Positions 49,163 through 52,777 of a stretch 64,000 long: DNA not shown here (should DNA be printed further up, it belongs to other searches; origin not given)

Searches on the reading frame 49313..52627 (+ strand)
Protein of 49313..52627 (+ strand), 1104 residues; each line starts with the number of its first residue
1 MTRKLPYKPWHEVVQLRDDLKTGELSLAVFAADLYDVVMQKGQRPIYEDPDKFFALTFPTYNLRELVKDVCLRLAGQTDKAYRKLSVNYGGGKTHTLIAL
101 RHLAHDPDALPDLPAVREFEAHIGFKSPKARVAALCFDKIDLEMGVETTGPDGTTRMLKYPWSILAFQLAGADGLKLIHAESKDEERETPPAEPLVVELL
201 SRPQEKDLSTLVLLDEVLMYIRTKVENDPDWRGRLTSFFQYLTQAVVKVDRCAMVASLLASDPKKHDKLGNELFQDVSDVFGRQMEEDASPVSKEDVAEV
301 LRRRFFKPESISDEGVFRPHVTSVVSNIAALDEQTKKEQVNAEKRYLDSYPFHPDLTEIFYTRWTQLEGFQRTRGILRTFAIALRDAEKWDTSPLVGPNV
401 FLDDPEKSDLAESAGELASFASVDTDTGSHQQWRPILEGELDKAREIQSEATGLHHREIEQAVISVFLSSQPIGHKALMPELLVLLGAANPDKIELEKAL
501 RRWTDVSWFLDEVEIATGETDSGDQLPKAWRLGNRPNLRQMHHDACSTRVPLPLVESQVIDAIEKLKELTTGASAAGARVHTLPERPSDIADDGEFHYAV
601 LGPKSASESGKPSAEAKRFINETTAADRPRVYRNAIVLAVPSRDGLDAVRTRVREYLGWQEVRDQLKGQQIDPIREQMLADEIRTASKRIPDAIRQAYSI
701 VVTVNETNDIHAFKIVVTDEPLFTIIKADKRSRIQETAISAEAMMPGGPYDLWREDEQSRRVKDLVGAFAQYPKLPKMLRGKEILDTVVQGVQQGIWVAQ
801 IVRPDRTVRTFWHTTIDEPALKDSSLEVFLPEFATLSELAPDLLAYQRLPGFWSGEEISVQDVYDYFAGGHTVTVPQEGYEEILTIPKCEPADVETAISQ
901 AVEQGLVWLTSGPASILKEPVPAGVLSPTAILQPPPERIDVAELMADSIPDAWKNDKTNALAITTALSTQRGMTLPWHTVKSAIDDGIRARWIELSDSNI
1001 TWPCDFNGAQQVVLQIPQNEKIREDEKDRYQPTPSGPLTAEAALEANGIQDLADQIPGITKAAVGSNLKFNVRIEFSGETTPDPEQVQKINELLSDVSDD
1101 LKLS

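Call 5: search_protein_families(library=pfam, proteins=[window:49313-52624:+], max_evalue=0.01)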
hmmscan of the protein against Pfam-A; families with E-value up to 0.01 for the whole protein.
window:49313-52624:+ (1104 aa): 1 family
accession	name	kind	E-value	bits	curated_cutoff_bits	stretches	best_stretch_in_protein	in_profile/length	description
PF04465.17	DUF499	-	2.4e-21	75.7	23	1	180-385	67-268/1024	Protein of unknown function (DUF499)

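Call 6: search_protein_families(library=padloc, proteins=[window:49313-52624:+], max_evalue=0.01)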
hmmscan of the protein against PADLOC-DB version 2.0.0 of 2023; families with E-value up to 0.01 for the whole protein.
window:49313-52624:+ (1104 aa): 2 families
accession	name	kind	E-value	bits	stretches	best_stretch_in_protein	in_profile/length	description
PDLC00662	HmaC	-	8.8e-77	257.2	1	8-794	4-770/941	AAA+ ATPase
PDLC02192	DUF499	-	1.1e-17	61.3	1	49-399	34-359/1022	-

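Call 7: search_protein_families(library=ncbifam, proteins=[window:49313-52624:+], max_evalue=0.01)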
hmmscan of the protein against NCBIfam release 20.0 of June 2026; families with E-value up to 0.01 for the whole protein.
window:49313-52624:+ (1104 aa): 1 family
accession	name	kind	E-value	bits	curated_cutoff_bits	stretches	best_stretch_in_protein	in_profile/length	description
NF042962.1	DUF499_antiphage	equivalog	9e-28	96.7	1200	1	49-709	34-631/1025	anti-phage-associated DUF499 domain-containing protein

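Call 12: find_homologous_proteins(query=window:49313-52624:+)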
Query window:49313-52624:+ (1104 aa): 4215 proteins with E <= 0.001 among 8000 candidates; the best 120 are listed.
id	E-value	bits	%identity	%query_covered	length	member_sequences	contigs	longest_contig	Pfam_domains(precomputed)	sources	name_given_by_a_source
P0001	0.0e+0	2431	97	100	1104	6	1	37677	PF04465.18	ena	-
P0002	0.0e+0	2419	96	100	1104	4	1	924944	PF04465.18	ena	-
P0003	0.0e+0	2408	96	100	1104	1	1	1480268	PF04465.18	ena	-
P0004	0.0e+0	2399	96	100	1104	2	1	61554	PF04465.18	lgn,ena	-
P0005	0.0e+0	2393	96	100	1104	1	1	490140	PF04465.18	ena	-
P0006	0.0e+0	2377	95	100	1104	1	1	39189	PF04465.18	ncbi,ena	-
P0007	0.0e+0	2337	93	100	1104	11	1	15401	PF04465.18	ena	-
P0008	0.0e+0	2321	92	100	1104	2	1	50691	PF04465.18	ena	-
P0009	0.0e+0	2298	92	100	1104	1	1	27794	PF04465.18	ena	-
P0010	0.0e+0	2285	91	100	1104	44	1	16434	PF04465.18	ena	-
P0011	0.0e+0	2276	90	100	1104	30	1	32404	PF04465.18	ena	-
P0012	0.0e+0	2275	90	100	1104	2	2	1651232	PF04465.18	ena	-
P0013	0.0e+0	2245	89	100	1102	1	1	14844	PF04465.18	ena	-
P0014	0.0e+0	2043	81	100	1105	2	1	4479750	PF04465.18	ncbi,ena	-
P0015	0.0e+0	2025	81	100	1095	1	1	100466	PF04465.18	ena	-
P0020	0.0e+0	2016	80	99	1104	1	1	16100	PF04465.18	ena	-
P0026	0.0e+0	2010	80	100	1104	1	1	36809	PF04465.18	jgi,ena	-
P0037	0.0e+0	1999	80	99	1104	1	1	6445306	PF04465.18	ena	-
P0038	0.0e+0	1998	80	100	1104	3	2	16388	PF04465.18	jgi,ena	-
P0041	0.0e+0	1990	79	100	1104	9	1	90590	PF04465.18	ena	-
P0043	0.0e+0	1986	80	99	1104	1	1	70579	PF04465.18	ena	-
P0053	0.0e+0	1954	78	100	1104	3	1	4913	PF04465.18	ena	-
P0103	0.0e+0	1866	74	99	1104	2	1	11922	PF04465.18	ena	-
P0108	0.0e+0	1861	74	100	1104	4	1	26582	PF04465.18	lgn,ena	-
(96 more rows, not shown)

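Call 14: find_encoding_contigs(protein=P0014, flank=10000, max_places=3)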
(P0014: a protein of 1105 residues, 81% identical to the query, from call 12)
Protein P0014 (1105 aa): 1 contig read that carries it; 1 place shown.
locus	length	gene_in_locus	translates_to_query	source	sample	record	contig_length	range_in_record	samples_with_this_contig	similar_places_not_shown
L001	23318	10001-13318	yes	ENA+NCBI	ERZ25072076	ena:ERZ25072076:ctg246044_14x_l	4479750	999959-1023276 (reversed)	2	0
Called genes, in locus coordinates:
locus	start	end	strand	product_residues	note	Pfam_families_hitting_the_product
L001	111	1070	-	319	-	PF00589:Phage_integrase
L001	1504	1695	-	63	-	-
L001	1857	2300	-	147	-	-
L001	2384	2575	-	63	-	-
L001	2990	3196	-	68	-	-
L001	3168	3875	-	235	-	PF01609:DDE_Tnp_1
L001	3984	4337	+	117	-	PF13340:DUF4096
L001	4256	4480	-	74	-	-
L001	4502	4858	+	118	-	PF01609:DDE_Tnp_1, PF13586:DDE_Tnp_1_2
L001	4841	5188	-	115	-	-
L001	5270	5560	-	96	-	-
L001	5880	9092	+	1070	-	PF06634:DUF1156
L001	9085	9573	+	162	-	-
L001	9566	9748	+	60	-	-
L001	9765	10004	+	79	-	-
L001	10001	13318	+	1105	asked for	PF04465:DUF499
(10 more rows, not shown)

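Call 16: find_encoding_contigs(protein=P0002, flank=10000, max_places=3)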
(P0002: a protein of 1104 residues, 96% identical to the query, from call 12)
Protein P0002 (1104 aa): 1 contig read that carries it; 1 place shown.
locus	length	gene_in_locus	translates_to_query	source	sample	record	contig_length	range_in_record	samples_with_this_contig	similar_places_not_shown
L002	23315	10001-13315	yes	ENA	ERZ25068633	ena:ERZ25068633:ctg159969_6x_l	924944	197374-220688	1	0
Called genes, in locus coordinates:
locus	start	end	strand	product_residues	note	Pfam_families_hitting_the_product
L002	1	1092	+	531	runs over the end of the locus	-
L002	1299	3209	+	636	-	PF13175:AAA_15, PF13304:AAA_21, PF20469:OLD-like_TOPRIM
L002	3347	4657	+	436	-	PF02463:SMC_N (weak), PF11398:DUF2813 (weak), PF13175:AAA_15, PF13476:AAA_23 (weak), PF13304:AAA_21, PF13175:AAA_15 (weak)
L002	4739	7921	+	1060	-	PF06634:DUF1156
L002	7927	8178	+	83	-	PF13443:HTH_26 (faint), PF13560:HTH_31 (weak), PF01381:HTH_3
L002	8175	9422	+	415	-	PF02463:SMC_N, PF13175:AAA_15, PF13476:AAA_23 (weak), PF13304:AAA_21, PF13175:AAA_15 (weak)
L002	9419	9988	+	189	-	-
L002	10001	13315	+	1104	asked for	PF04465:DUF499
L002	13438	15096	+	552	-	PF14516:AAA_35 (faint), PF13401:AAA_22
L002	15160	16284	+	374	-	PF02746:MR_MLE_N, PF13378:MR_MLE_C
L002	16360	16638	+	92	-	-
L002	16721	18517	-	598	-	-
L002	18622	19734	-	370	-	PF13365:Trypsin_2, PF13180:PDZ_2, PF17820:PDZ_6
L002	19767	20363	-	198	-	PF13490:zf-HC2 (weak)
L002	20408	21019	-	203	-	PF07638:Sigma70_ECF (weak), PF04542:Sigma70_r2, PF08281:Sigma70_r4_2, PF04545:Sigma70_r4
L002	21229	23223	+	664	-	PF16177:ACAS_N, PF00501:AMP-binding, PF13193:AMP-binding_C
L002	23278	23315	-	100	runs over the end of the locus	-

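Call 17: find_encoding_contigs(protein=P0012, flank=10000, max_places=3)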
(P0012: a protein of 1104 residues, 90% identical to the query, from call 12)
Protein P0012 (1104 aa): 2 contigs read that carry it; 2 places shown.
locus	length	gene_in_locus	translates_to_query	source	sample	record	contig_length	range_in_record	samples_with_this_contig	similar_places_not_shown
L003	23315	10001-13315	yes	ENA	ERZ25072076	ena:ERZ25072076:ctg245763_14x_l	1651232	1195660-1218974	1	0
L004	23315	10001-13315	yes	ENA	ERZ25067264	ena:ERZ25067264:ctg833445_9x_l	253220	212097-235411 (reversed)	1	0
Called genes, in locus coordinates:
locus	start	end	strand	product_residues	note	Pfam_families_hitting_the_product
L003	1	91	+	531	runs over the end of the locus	-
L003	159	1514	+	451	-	PF13676:TIR_2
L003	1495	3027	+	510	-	-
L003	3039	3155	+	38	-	-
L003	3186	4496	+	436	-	PF02463:SMC_N (weak), PF11398:DUF2813 (weak), PF13175:AAA_15, PF13476:AAA_23 (weak), PF13304:AAA_21, PF13175:AAA_15 (weak)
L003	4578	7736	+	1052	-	PF06634:DUF1156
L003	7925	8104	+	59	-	-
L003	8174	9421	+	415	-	PF02463:SMC_N, PF13175:AAA_15, PF13476:AAA_23, PF13304:AAA_21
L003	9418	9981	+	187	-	-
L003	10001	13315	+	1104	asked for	PF04465:DUF499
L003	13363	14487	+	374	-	PF02746:MR_MLE_N, PF13378:MR_MLE_C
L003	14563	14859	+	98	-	-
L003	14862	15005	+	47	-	-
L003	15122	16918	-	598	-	-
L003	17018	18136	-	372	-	PF13365:Trypsin_2, PF13180:PDZ_2, PF17820:PDZ_6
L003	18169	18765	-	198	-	PF13490:zf-HC2 (weak)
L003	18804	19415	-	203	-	PF07638:Sigma70_ECF (weak), PF04542:Sigma70_r2, PF08281:Sigma70_r4_2, PF04545:Sigma70_r4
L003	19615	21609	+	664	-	PF16177:ACAS_N, PF00501:AMP-binding, PF13193:AMP-binding_C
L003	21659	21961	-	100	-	-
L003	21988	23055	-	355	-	PF01170:UPF0020, PF13847:Methyltransf_31 (weak), PF08241:Methyltransf_11, PF13649:Methyltransf_25 (faint)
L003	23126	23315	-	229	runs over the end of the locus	PF01656:CbiA (weak), PF13500:AAA_26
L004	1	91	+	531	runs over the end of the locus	-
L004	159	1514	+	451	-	PF13676:TIR_2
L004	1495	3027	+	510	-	-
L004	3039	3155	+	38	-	-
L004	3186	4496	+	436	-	PF02463:SMC_N (weak), PF11398:DUF2813 (weak), PF13175:AAA_15, PF13476:AAA_23 (weak), PF13304:AAA_21, PF13175:AAA_15 (weak)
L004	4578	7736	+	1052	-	PF06634:DUF1156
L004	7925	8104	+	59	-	-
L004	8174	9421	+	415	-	PF02463:SMC_N, PF13175:AAA_15, PF13476:AAA_23, PF13304:AAA_21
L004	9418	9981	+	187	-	-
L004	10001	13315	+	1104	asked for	PF04465:DUF499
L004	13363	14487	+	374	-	PF02746:MR_MLE_N, PF13378:MR_MLE_C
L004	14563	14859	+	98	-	-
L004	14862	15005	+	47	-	-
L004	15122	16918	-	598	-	-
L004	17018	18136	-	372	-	PF13365:Trypsin_2, PF13180:PDZ_2, PF17820:PDZ_6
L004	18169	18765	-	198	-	PF13490:zf-HC2 (weak)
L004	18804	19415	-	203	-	PF07638:Sigma70_ECF (weak), PF04542:Sigma70_r2, PF08281:Sigma70_r4_2, PF04545:Sigma70_r4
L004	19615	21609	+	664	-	PF16177:ACAS_N, PF00501:AMP-binding, PF13193:AMP-binding_C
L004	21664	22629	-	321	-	-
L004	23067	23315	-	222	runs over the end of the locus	-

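Call 25: find_encoding_contigs(protein=window:49313-52627:+, flank=10000, max_places=4)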
Protein window:49313-52627:+ (1104 aa): 2 contigs read that carry it; 2 places shown.
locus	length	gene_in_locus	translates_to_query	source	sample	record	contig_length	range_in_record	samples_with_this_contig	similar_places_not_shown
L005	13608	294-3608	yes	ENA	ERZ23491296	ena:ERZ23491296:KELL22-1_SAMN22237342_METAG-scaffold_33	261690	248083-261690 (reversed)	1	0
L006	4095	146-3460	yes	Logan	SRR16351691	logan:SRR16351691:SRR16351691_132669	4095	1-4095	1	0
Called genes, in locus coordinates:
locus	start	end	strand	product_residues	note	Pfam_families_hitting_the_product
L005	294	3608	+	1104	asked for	PF04465:DUF499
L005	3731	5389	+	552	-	PF14516:AAA_35 (faint), PF13401:AAA_22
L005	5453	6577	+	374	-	PF02746:MR_MLE_N, PF13378:MR_MLE_C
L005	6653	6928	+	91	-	-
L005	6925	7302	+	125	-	-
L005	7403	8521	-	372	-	PF13365:Trypsin_2, PF13180:PDZ_2, PF17820:PDZ_6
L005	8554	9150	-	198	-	PF13490:zf-HC2 (weak)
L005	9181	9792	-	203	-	PF07638:Sigma70_ECF (weak), PF04542:Sigma70_r2, PF08281:Sigma70_r4_2, PF04545:Sigma70_r4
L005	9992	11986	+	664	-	PF16177:ACAS_N, PF00501:AMP-binding, PF13193:AMP-binding_C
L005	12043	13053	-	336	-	-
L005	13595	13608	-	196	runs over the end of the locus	PF18734:HEPN_AbiU2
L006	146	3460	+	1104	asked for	PF04465:DUF499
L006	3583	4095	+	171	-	?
